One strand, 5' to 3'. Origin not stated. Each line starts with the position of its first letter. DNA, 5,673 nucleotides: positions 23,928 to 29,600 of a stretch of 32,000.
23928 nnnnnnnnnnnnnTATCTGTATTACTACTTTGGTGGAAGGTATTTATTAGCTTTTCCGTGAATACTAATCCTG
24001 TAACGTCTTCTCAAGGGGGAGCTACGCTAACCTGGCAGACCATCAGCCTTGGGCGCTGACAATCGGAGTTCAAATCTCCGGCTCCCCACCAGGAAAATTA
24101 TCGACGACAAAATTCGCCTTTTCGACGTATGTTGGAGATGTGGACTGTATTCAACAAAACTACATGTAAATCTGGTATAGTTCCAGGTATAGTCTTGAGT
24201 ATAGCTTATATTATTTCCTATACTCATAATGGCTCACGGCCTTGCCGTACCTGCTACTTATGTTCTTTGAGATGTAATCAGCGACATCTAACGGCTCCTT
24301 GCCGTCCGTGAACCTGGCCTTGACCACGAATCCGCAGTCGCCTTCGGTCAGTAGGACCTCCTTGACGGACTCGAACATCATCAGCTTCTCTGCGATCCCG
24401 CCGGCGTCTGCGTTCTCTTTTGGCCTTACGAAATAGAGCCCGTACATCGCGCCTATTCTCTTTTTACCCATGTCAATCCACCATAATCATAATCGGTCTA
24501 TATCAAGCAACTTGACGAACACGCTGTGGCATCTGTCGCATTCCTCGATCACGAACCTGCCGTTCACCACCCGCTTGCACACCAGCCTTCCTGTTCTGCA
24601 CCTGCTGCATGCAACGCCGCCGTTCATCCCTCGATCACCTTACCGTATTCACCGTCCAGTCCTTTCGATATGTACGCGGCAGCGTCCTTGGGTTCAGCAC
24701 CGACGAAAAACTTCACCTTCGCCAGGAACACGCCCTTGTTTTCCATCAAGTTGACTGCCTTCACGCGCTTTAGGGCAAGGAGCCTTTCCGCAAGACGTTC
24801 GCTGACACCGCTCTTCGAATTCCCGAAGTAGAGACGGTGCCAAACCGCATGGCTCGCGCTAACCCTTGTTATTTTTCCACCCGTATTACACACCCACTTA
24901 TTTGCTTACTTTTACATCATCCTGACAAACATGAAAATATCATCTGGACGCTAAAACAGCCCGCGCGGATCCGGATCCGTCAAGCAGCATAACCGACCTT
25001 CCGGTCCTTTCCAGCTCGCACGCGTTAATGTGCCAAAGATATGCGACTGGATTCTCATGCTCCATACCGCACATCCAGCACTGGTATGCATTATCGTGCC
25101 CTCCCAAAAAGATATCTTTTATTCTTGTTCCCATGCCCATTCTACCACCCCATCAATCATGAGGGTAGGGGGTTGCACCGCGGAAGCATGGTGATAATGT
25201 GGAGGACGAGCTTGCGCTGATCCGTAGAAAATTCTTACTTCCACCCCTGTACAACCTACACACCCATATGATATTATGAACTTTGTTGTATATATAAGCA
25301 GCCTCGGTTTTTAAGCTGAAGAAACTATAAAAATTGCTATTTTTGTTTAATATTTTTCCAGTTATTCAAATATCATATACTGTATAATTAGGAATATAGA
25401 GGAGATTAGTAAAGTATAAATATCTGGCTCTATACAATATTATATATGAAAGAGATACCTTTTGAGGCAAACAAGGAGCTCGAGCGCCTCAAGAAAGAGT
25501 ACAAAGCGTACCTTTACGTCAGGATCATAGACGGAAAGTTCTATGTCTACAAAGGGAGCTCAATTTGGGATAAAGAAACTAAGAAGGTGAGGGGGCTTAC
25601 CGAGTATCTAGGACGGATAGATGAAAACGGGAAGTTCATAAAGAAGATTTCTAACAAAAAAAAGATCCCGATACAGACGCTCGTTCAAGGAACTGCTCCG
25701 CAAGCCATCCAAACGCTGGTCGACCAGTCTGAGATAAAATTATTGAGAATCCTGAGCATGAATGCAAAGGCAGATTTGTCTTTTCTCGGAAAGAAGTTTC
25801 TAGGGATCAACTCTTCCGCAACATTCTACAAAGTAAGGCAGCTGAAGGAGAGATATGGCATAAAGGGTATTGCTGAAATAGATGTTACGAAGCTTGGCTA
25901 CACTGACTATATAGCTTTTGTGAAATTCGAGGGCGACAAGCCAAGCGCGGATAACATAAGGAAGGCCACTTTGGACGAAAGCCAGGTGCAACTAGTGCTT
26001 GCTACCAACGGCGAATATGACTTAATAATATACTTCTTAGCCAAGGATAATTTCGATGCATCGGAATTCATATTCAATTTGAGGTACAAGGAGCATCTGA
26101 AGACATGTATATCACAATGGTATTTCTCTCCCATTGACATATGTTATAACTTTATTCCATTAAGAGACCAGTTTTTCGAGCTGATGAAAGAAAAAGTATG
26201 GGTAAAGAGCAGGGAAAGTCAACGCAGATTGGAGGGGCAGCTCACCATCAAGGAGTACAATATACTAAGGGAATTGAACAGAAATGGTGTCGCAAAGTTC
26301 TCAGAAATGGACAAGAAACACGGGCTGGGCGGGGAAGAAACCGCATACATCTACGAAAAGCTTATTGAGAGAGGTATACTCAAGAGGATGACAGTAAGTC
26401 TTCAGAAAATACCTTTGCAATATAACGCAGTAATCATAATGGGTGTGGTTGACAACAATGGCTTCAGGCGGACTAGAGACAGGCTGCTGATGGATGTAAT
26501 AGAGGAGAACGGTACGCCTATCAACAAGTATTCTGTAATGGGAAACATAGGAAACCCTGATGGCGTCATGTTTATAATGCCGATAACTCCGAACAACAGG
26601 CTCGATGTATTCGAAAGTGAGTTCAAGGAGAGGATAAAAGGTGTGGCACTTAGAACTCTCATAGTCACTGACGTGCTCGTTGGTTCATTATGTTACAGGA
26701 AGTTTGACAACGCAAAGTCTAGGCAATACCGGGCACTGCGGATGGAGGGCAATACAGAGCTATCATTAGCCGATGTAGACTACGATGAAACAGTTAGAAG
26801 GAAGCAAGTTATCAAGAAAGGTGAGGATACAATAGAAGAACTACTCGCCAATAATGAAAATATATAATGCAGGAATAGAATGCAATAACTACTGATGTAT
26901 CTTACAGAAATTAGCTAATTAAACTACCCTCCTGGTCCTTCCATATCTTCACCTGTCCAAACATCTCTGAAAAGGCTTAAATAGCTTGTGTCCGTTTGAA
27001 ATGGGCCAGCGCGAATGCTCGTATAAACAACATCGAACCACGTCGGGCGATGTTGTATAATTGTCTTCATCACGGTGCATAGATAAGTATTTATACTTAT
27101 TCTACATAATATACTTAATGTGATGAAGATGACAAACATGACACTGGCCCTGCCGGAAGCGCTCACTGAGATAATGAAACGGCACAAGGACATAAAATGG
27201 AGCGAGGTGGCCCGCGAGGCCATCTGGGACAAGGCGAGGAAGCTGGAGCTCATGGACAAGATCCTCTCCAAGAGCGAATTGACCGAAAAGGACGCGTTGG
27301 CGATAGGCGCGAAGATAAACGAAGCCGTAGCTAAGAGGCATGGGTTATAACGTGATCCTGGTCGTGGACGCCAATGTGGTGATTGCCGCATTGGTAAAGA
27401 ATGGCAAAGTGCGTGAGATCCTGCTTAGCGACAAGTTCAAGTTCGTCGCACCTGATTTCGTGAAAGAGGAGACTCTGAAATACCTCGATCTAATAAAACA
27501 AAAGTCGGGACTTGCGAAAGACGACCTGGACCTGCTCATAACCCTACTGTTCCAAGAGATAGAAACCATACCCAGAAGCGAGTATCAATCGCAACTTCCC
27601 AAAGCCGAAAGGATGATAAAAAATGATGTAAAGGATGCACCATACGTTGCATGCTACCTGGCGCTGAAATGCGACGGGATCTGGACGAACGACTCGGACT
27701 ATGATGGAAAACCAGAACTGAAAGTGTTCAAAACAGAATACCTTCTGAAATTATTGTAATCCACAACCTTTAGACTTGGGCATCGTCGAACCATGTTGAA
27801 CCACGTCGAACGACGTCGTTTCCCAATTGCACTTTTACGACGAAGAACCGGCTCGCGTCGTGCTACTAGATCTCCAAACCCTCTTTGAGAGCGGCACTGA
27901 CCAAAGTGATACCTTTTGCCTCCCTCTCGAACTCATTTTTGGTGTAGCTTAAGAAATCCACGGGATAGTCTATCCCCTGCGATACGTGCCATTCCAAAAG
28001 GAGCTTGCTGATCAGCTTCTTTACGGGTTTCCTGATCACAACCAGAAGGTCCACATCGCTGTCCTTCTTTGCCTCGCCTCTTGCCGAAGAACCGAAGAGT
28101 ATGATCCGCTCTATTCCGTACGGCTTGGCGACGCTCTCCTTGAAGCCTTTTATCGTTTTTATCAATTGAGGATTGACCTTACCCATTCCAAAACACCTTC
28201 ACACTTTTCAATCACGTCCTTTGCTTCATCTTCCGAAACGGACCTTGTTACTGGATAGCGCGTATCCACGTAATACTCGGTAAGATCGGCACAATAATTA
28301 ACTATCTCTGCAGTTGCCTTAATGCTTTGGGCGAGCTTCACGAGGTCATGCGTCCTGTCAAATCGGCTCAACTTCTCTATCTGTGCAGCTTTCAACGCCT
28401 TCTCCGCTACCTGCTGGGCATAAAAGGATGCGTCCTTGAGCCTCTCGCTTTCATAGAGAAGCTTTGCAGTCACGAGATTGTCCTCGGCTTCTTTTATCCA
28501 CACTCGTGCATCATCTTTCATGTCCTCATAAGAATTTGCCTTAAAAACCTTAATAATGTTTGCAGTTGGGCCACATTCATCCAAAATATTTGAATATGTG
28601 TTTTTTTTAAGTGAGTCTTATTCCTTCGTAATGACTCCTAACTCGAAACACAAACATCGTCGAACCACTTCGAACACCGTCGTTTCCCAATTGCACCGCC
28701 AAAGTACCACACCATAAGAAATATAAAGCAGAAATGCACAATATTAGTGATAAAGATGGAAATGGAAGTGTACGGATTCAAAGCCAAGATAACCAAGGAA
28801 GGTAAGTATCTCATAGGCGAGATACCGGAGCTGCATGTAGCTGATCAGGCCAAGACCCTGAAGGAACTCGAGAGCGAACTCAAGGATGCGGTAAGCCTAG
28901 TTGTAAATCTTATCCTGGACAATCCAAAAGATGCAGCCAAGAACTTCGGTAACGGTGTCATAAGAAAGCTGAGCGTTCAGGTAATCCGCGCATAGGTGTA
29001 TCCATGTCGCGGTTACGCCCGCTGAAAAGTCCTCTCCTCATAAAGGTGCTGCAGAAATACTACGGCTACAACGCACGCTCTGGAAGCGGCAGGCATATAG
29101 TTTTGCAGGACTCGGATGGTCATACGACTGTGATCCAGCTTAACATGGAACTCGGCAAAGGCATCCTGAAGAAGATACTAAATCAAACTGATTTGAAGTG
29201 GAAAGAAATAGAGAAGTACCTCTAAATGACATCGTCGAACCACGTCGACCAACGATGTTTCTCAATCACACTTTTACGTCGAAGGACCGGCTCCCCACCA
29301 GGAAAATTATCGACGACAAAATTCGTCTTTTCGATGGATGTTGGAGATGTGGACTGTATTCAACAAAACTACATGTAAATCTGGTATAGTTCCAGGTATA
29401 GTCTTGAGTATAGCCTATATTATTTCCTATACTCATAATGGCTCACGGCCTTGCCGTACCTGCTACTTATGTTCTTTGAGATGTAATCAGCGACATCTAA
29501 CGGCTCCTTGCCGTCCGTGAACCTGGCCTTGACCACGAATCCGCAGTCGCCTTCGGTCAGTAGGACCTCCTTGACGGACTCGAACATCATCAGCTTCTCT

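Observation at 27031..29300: Three different toxin-antitoxin pairs organised as cassettes separated by a four-member repeat family that terminates in the att core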

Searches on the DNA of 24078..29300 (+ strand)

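Call 73: search_dna_similar(query=window:24078-29300:+, collection=phages, mode=distant, max_rows=5)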
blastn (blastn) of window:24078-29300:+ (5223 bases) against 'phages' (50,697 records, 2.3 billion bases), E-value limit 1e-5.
No match.

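Call 74: search_dna_similar(query=window:24078-29300:+, collection=plasmids, mode=distant, max_rows=5)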
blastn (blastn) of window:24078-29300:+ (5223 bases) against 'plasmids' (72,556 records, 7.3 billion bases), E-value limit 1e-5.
No match.

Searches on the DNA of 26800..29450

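Call 77: search_rna_families(source=window, start=26800, end=29450, threshold=evalue, max_evalue=1)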
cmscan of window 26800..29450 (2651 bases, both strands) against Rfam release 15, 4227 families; matches with E-value up to 1: 0.
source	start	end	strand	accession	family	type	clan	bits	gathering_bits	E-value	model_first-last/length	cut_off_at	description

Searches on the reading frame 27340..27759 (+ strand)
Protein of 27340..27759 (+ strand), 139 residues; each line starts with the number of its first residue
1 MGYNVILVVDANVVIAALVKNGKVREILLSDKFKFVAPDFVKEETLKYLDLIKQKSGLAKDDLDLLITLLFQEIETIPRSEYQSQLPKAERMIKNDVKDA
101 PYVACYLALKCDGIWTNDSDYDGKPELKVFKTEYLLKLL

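Call 8: search_protein_families(library=pfam, proteins=[window:27340-27759:+], max_evalue=0.01)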
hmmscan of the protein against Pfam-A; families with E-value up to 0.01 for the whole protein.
window:27340-27759:+ (139 aa): 3 families
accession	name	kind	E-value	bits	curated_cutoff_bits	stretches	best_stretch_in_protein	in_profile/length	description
PF10130.15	PIN_2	-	5.2e-26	91.9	22.4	1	8-121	1-115/133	PIN domain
PF13470.12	PIN_3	-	0.00021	22.6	27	1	7-118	2-113/115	PIN domain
PF01850.27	PIN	-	0.00059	20.9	23.6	1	8-122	2-115/120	PIN domain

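Call 72: find_encoding_contigs(protein=window:27340-27759:+, flank=6000, max_places=10)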
Protein window:27340-27759:+ (139 aa): 11 contigs read that carry it; 10 places shown.
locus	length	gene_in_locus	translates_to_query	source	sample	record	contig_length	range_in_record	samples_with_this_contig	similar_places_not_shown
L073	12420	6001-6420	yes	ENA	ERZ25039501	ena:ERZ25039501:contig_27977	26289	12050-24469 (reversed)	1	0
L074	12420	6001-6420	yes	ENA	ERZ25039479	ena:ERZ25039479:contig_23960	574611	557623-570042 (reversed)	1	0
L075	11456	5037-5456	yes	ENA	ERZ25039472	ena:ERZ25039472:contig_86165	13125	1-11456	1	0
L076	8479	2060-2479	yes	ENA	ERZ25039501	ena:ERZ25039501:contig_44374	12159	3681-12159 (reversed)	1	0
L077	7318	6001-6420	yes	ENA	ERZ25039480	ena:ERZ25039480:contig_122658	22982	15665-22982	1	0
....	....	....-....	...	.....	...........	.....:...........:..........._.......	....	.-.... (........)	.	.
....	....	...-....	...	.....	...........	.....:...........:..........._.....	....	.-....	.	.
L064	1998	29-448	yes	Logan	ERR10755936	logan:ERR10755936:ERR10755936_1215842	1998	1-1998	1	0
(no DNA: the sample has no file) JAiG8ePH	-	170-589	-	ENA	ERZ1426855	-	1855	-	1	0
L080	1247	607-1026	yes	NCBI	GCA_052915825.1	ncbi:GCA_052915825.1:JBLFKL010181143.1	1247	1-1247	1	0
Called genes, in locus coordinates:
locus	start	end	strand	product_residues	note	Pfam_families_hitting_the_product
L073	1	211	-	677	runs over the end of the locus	?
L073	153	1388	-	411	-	PF05048:NosD, PF13229:Beta_helix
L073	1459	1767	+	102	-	-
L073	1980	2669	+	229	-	PF01177:Asp_Glu_race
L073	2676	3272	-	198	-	PF00800:PDT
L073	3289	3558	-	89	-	-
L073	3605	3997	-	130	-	-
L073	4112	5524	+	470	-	-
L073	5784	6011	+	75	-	PF26688:RHH_12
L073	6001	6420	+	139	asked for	PF10130:PIN_2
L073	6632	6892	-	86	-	-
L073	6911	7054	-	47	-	-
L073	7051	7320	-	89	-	-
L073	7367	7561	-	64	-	-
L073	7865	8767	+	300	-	PF13404:HTH_AsnC-type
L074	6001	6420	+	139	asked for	PF10130:PIN_2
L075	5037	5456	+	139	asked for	PF10130:PIN_2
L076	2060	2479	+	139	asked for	PF10130:PIN_2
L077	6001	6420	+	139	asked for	PF10130:PIN_2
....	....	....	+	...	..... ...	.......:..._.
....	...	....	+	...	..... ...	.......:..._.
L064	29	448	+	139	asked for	PF10130:PIN_2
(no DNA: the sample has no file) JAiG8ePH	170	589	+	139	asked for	PF10130:PIN_2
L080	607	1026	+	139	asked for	PF10130:PIN_2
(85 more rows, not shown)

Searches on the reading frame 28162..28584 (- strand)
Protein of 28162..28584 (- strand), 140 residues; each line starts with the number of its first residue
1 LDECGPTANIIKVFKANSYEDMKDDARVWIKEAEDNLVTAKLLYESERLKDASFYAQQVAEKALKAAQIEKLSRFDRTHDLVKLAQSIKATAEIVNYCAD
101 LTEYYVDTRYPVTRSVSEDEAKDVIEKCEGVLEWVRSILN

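Call 8: search_protein_families(library=pfam, proteins=[window:28162-28584:-], max_evalue=0.01)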
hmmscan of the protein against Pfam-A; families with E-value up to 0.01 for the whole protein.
window:28162-28584:- (140 aa): 1 family
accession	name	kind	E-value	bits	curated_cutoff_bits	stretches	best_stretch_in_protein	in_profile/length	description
PF05168.19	HEPN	-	1.9e-27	96.2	22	1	26-137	1-116/117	HEPN domain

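Call 39: find_encoding_contigs(protein=window:28162-28584:-, flank=6000, max_places=10)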
Protein window:28162-28584:- (140 aa): 10 contigs read that carry it; 8 places shown.
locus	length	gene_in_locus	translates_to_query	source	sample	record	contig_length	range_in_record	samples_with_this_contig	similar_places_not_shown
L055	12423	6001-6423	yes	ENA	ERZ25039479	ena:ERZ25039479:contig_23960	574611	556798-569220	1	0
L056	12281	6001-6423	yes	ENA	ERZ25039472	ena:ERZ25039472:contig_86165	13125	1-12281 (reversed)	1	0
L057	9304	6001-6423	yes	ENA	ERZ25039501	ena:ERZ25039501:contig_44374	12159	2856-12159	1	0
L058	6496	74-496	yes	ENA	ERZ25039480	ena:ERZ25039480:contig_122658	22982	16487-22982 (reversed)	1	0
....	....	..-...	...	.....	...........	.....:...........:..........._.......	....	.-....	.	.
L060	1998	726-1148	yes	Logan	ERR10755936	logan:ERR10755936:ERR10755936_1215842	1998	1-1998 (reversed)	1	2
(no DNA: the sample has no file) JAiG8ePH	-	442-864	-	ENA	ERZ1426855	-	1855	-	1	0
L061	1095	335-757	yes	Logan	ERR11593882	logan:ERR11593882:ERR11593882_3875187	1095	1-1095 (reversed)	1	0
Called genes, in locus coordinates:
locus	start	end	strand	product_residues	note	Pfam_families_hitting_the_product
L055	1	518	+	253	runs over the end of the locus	-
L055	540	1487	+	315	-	PF01636:APH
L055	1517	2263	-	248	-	PF00589:Phage_integrase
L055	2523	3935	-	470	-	PF13404:HTH_AsnC-type (weak), PF13412:HTH_24 (faint)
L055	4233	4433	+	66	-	-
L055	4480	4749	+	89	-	-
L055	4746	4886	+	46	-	-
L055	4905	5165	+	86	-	-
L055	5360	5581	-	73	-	PF07927:HicA_toxin (weak)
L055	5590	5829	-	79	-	-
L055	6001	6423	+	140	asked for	PF05168:HEPN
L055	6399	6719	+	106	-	PF01909:NTP_transf_2, PF18765:Polbeta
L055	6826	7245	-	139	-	PF10130:PIN_2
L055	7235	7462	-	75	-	PF26688:RHH_12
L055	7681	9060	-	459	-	PF13404:HTH_AsnC-type (weak), PF13412:HTH_24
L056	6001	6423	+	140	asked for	PF05168:HEPN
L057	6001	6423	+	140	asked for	PF05168:HEPN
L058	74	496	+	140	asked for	PF05168:HEPN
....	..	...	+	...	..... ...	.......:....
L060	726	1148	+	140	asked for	PF05168:HEPN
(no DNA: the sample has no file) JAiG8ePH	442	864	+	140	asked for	PF05168:HEPN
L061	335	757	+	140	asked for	PF05168:HEPN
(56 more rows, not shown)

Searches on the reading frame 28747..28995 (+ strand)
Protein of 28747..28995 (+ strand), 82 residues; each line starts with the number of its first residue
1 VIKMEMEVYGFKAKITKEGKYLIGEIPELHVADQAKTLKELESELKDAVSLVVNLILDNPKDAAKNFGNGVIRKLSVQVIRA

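Call 8: search_protein_families(library=pfam, proteins=[window:28747-28995:+], max_evalue=0.01)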
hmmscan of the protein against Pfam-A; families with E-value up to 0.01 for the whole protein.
window:28747-28995:+ (82 aa): 1 family
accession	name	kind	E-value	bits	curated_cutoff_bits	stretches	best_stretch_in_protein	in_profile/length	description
PF21748.3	UPF0150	-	0.0087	16.4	27.3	0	15-50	14-50/64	UPF0150-like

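Call 48: search_protein_families(library=ncbifam, proteins=[window:28747-28995:+], max_evalue=0.01)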
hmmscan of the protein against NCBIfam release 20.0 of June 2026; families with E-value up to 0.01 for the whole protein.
window:28747-28995:+ (82 aa): 0 families
